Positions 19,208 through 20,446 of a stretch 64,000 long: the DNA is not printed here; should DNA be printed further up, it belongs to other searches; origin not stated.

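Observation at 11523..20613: Catalytically substituted FabD-like gene in the plsX-acpP cluster together with FakA/FakB: signature of exogenous fatty-acid dependence?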

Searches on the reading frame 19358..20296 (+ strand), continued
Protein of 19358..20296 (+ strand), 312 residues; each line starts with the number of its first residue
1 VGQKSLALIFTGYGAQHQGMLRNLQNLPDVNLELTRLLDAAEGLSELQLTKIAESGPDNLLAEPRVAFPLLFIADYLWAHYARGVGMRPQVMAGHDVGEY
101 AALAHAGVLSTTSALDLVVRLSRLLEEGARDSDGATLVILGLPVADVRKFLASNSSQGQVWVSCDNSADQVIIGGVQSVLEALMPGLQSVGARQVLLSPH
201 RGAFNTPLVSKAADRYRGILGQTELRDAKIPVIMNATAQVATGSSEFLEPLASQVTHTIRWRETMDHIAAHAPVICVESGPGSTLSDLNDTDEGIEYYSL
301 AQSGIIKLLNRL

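Call 13: find_encoding_contigs(protein=P0009, flank=10000, max_places=3)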
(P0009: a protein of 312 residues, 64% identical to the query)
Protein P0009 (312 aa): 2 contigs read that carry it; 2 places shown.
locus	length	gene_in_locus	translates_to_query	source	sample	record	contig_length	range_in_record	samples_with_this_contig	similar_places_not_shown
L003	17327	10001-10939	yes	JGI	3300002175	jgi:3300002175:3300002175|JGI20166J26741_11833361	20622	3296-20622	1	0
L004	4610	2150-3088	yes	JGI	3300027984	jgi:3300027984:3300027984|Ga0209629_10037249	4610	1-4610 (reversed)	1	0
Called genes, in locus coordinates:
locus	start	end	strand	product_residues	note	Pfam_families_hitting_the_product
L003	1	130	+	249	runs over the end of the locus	PF22435:MRM3-like_sub_bind, PF08032:SpoU_sub_bind (weak), PF00588:SpoU_methylase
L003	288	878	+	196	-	PF07155:ECF-ribofla_trS, PF09515:Thia_YuaJ, PF12822:ECF_trnsprt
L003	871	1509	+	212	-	PF04263:TPK_catalytic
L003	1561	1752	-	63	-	PF00830:Ribosomal_L28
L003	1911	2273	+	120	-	PF03780:Asp23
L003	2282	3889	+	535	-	PF02734:Dak2, PF21645:FakA-like_M, PF13684:FakA-like_C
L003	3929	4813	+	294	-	PF02645:DegV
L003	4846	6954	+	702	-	PF17191:RecG_wedge, PF00270:DEAD, PF04851:ResIII (weak), PF00271:Helicase_C, PF19833:RecG_dom3_C (weak)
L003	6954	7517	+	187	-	PF03602:Cons_hypoth95, PF05175:MTS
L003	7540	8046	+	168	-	PF01467:CTP_transf_like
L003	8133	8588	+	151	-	-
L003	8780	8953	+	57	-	PF01783:Ribosomal_L32p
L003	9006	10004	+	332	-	PF02504:FA_synthesis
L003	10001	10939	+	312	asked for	PF00698:Acyl_transf_1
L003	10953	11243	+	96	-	PF00550:PP-binding, PF14573:PP-binding_2 (weak)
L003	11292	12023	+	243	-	PF14622:Ribonucleas_3_3, PF00636:Ribonuclease_3, PF00035:dsrm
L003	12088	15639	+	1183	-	PF02463:SMC_N, PF13175:AAA_15 (weak), PF13304:AAA_21 (weak), PF13476:AAA_23, PF06470:SMC_hinge, PF13304:AAA_21 (weak)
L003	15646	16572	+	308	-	PF02881:SRP54_N, PF13191:AAA_16 (weak), PF00448:SRP54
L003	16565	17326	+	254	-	PF02881:SRP54_N, PF00448:SRP54, PF02492:cobW (weak), PF13401:AAA_22 (weak)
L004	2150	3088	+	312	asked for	PF00698:Acyl_transf_1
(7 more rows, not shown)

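Call 14: find_encoding_contigs(protein=P0010, flank=10000, max_places=3)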
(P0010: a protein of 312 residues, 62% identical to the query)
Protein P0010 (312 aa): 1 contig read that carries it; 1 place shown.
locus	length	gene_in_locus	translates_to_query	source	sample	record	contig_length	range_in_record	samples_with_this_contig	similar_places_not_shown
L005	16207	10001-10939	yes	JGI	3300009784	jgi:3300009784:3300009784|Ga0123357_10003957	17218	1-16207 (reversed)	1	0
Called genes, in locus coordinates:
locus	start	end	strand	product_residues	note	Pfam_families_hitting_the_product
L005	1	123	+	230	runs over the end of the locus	PF01725:Ham1p_like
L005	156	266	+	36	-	-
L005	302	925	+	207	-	PF07155:ECF-ribofla_trS, PF12822:ECF_trnsprt, PF09515:Thia_YuaJ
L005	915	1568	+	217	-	PF04263:TPK_catalytic, PF04265:TPK_B1_binding (weak)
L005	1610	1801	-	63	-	PF00830:Ribosomal_L28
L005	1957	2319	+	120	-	PF03780:Asp23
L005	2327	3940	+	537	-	PF02734:Dak2, PF21645:FakA-like_M, PF13684:FakA-like_C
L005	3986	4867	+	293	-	PF02645:DegV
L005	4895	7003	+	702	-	PF17191:RecG_wedge, PF00270:DEAD, PF04851:ResIII, PF13604:AAA_30 (weak), PF00271:Helicase_C, PF19833:RecG_dom3_C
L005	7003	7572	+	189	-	PF03602:Cons_hypoth95, PF05175:MTS (weak)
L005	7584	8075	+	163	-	PF01467:CTP_transf_like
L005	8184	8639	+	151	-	-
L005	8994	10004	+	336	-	PF02504:FA_synthesis, PF01515:PTA_PTB (faint)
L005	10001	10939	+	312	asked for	PF00698:Acyl_transf_1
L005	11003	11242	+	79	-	PF00550:PP-binding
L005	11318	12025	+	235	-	PF14622:Ribonucleas_3_3, PF00636:Ribonuclease_3, PF00035:dsrm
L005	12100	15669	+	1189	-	PF02463:SMC_N, PF13175:AAA_15 (weak), PF13304:AAA_21 (weak), PF13476:AAA_23, PF06470:SMC_hinge, PF13304:AAA_21 (weak)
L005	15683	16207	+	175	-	?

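Call 15: find_encoding_contigs(protein=P0011, flank=10000, max_places=2)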
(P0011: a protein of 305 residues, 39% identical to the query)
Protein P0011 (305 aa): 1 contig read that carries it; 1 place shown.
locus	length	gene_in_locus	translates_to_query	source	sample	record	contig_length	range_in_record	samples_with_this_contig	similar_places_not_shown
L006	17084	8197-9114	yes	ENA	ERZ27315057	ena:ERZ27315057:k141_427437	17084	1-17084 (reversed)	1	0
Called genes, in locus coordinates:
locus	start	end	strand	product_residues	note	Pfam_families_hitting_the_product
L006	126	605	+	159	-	PF01467:CTP_transf_like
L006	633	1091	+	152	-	-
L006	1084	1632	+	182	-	PF02620:YceD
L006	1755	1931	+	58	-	PF01783:Ribosomal_L32p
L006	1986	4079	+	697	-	PF02629:CoA_binding, PF13380:CoA_binding_2, PF13607:Succ_CoA_lig, PF19045:Ligase_CoA_2, PF13549:ATP-grasp_5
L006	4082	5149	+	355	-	PF13500:AAA_26, PF07085:DRTGG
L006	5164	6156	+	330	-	PF02504:FA_synthesis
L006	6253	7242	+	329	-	PF00108:Thiolase_N, PF08545:ACP_syn_III, PF08541:ACP_syn_III_C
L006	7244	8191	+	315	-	PF00478:IMPDH (faint), PF03060:NMO, PF00977:His_biosynth (weak)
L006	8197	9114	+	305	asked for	PF00698:Acyl_transf_1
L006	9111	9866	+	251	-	PF00106:adh_short, PF08659:KR, PF13561:adh_short_C2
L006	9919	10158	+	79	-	PF00550:PP-binding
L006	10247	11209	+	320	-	PF00478:IMPDH (faint), PF03060:NMO, PF01070:FMN_dh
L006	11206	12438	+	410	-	PF00109:ketoacyl-synt, PF02801:Ketoacyl-synt_C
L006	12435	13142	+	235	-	PF14622:Ribonucleas_3_3, PF00636:Ribonuclease_3, PF00035:dsrm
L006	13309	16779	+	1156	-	PF02463:SMC_N, PF13304:AAA_21 (weak), PF13476:AAA_23 (weak), PF06470:SMC_hinge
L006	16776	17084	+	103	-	?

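Call 16: find_encoding_contigs(protein=P0013, flank=10000, max_places=2)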
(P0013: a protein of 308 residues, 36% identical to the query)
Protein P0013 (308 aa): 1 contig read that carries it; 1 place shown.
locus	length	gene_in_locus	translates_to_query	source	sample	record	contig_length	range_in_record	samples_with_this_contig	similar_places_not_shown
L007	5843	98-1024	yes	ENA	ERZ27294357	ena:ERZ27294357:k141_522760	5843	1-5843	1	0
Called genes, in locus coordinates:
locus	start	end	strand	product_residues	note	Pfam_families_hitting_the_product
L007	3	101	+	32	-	?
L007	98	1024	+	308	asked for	PF00698:Acyl_transf_1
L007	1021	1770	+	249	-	PF00106:adh_short, PF08659:KR, PF13561:adh_short_C2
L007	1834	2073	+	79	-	PF00550:PP-binding, PF14573:PP-binding_2 (weak)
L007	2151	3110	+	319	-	PF00478:IMPDH (faint), PF03060:NMO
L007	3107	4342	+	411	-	PF00109:ketoacyl-synt, PF02801:Ketoacyl-synt_C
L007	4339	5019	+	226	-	PF22935:RM44_endonuclase (weak), PF14622:Ribonucleas_3_3, PF00636:Ribonuclease_3, PF00035:dsrm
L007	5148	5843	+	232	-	?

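Call 17: find_encoding_contigs(protein=P0012, flank=10000, max_places=2)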
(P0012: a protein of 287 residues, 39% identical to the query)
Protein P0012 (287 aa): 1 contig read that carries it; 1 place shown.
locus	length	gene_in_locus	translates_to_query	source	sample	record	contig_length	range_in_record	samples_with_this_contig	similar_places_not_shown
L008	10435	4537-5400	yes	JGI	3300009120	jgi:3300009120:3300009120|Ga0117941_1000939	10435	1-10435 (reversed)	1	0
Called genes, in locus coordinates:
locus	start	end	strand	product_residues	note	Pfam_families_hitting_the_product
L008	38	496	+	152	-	-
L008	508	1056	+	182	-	PF02620:YceD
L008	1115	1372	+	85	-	PF01783:Ribosomal_L32p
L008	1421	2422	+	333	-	PF02504:FA_synthesis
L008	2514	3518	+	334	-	PF00108:Thiolase_N, PF08545:ACP_syn_III, PF08541:ACP_syn_III_C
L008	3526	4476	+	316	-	PF00478:IMPDH (faint), PF03060:NMO, PF05690:ThiG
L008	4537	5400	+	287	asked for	PF00698:Acyl_transf_1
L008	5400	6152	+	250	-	PF00106:adh_short, PF08659:KR, PF13561:adh_short_C2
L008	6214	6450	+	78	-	PF00550:PP-binding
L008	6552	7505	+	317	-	PF00478:IMPDH (faint), PF03060:NMO, PF01070:FMN_dh (weak), PF01180:DHO_dh (weak)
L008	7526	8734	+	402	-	PF00109:ketoacyl-synt, PF02801:Ketoacyl-synt_C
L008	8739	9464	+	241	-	PF22935:RM44_endonuclase (faint), PF14622:Ribonucleas_3_3, PF00636:Ribonuclease_3, PF00035:dsrm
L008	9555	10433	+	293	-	?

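Call 30: find_encoding_contigs(protein=P0002, flank=10000, max_places=2)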
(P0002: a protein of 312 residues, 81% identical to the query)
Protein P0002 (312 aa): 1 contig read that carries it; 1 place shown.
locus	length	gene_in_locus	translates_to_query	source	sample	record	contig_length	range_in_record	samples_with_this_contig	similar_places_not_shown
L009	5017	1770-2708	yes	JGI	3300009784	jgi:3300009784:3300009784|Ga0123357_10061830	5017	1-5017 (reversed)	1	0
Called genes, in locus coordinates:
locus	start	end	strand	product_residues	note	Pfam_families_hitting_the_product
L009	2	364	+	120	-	?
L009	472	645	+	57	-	PF01783:Ribosomal_L32p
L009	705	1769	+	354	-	PF02504:FA_synthesis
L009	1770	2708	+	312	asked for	PF00698:Acyl_transf_1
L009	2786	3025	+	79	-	PF00550:PP-binding, PF14573:PP-binding_2 (weak)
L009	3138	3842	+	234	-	PF14622:Ribonucleas_3_3, PF00636:Ribonuclease_3, PF00035:dsrm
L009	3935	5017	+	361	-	?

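Call 31: find_encoding_contigs(protein=P0007, flank=10000, max_places=2)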
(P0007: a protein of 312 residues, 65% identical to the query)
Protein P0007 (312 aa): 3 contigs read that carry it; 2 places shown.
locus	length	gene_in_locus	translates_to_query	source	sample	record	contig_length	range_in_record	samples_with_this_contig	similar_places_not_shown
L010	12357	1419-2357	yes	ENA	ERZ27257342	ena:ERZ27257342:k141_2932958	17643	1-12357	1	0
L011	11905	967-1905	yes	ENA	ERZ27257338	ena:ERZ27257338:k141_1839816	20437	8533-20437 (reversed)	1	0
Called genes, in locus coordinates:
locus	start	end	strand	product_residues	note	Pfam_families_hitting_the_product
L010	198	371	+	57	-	PF01783:Ribosomal_L32p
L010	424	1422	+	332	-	PF02504:FA_synthesis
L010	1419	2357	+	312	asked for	PF00698:Acyl_transf_1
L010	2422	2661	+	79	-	PF00550:PP-binding, PF14573:PP-binding_2 (weak)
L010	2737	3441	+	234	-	PF14622:Ribonucleas_3_3, PF00636:Ribonuclease_3, PF00035:dsrm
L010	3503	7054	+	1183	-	PF02463:SMC_N, PF13175:AAA_15, PF13304:AAA_21 (weak), PF13476:AAA_23, PF06470:SMC_hinge, PF13304:AAA_21 (weak)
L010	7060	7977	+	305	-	PF02881:SRP54_N, PF13191:AAA_16 (weak), PF00448:SRP54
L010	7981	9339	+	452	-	PF02881:SRP54_N, PF13401:AAA_22 (faint), PF00448:SRP54, PF02492:cobW (weak), PF02978:SRP_SPB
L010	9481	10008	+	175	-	-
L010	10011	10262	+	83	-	PF13083:KH_KhpA-B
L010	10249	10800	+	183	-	PF24986:PRC_RimM (weak)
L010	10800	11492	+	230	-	PF01746:tRNA_m1G_MT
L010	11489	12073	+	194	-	PF10502:Peptidase_S26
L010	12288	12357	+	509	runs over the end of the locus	PF12072:RNase_Y_N, PF00013:KH_1 (weak), PF01966:HD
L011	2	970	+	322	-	?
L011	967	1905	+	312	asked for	PF00698:Acyl_transf_1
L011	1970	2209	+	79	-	PF00550:PP-binding, PF14573:PP-binding_2 (weak)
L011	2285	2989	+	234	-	PF14622:Ribonucleas_3_3, PF00636:Ribonuclease_3, PF00035:dsrm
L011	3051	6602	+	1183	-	PF02463:SMC_N, PF13175:AAA_15, PF13304:AAA_21 (weak), PF13476:AAA_23, PF06470:SMC_hinge, PF13304:AAA_21 (weak)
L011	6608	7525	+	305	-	PF02881:SRP54_N, PF13191:AAA_16 (weak), PF00448:SRP54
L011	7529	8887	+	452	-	PF02881:SRP54_N, PF13401:AAA_22 (faint), PF00448:SRP54, PF02492:cobW (weak), PF02978:SRP_SPB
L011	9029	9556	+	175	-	-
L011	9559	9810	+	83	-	PF13083:KH_KhpA-B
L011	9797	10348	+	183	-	PF24986:PRC_RimM (weak)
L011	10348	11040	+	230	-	PF01746:tRNA_m1G_MT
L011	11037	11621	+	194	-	PF10502:Peptidase_S26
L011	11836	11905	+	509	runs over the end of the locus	PF12072:RNase_Y_N, PF00013:KH_1 (weak), PF01966:HD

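Call 32: search_protein_representatives(alignment_id=A2)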
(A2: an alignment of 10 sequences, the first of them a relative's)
Query: 10 sequences, 312 profile positions. Proteins with E-value up to 0.001 (for the whole library): 37302; up to 1e-10: 17533; up to 1e-30: 753. The best 150 are listed.
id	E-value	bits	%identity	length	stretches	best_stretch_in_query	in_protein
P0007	1.1e-172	589.8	-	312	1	1-312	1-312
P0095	1.4e-81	290.5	-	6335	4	7-295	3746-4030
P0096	1.7e-74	267.2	-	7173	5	5-288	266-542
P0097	2.2e-62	227.5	-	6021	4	7-288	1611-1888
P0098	2.1e-61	224.2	-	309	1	5-305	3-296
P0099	2.6e-61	224.0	-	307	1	7-298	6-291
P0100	3.6e-61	223.5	-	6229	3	6-284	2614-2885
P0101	9.9e-60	218.8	-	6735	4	7-288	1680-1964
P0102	2.0e-59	217.8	-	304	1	4-287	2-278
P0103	9.2e-59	215.6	-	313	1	8-287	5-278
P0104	3.6e-58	213.6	-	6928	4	2-290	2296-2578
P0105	2.5e-56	207.6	-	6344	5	72-288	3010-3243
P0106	3.5e-56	207.1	-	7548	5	6-289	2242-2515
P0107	1.4e-55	205.1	-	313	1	8-286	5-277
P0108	1.6e-53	198.3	-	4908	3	6-280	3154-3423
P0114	2.8e-51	191.0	-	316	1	8-286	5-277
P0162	3.1e-42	161.3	-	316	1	7-287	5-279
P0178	2.2e-41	158.5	-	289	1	37-291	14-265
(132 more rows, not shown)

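Call 34: list_cluster_members(proteins=[P0098, P0102, P0103, P0107, P0114, P0162, P0178, P0099])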
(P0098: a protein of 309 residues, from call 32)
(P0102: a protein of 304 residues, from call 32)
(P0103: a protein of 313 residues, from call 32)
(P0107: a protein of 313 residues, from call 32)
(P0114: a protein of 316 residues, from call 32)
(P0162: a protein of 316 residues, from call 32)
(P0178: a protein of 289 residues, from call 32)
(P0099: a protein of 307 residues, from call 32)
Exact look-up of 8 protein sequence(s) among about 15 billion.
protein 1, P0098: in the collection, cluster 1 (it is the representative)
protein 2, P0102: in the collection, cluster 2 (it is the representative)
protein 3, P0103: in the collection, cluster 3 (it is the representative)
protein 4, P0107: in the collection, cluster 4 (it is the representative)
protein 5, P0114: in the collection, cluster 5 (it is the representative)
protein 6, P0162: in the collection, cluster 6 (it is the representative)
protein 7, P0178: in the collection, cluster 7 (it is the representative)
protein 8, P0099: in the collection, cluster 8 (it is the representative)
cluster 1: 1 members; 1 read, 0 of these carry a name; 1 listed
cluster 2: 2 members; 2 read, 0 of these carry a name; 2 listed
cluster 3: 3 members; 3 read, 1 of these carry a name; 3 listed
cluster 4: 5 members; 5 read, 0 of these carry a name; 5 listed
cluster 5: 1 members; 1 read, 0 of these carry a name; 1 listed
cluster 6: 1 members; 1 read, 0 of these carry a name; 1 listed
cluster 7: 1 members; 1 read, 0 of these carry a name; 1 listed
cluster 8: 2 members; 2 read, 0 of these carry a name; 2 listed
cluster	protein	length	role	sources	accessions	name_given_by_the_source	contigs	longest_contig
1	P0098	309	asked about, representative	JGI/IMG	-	-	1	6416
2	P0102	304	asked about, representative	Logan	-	-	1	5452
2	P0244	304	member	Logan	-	-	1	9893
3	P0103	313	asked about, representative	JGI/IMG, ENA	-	-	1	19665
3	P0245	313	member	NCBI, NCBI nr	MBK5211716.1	MAG: ACP S-malonyltransferase [Coriobacteriia bacterium] | ACP S-malonyltransferase [Coriobacteriia bacterium]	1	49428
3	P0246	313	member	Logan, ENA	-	-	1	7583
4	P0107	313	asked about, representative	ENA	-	-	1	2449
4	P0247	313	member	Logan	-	-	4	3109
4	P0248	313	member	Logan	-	-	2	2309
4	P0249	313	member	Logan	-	-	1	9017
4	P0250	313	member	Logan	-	-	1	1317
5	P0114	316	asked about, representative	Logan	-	-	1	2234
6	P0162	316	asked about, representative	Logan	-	-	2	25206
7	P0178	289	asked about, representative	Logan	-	-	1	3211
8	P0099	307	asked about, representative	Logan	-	-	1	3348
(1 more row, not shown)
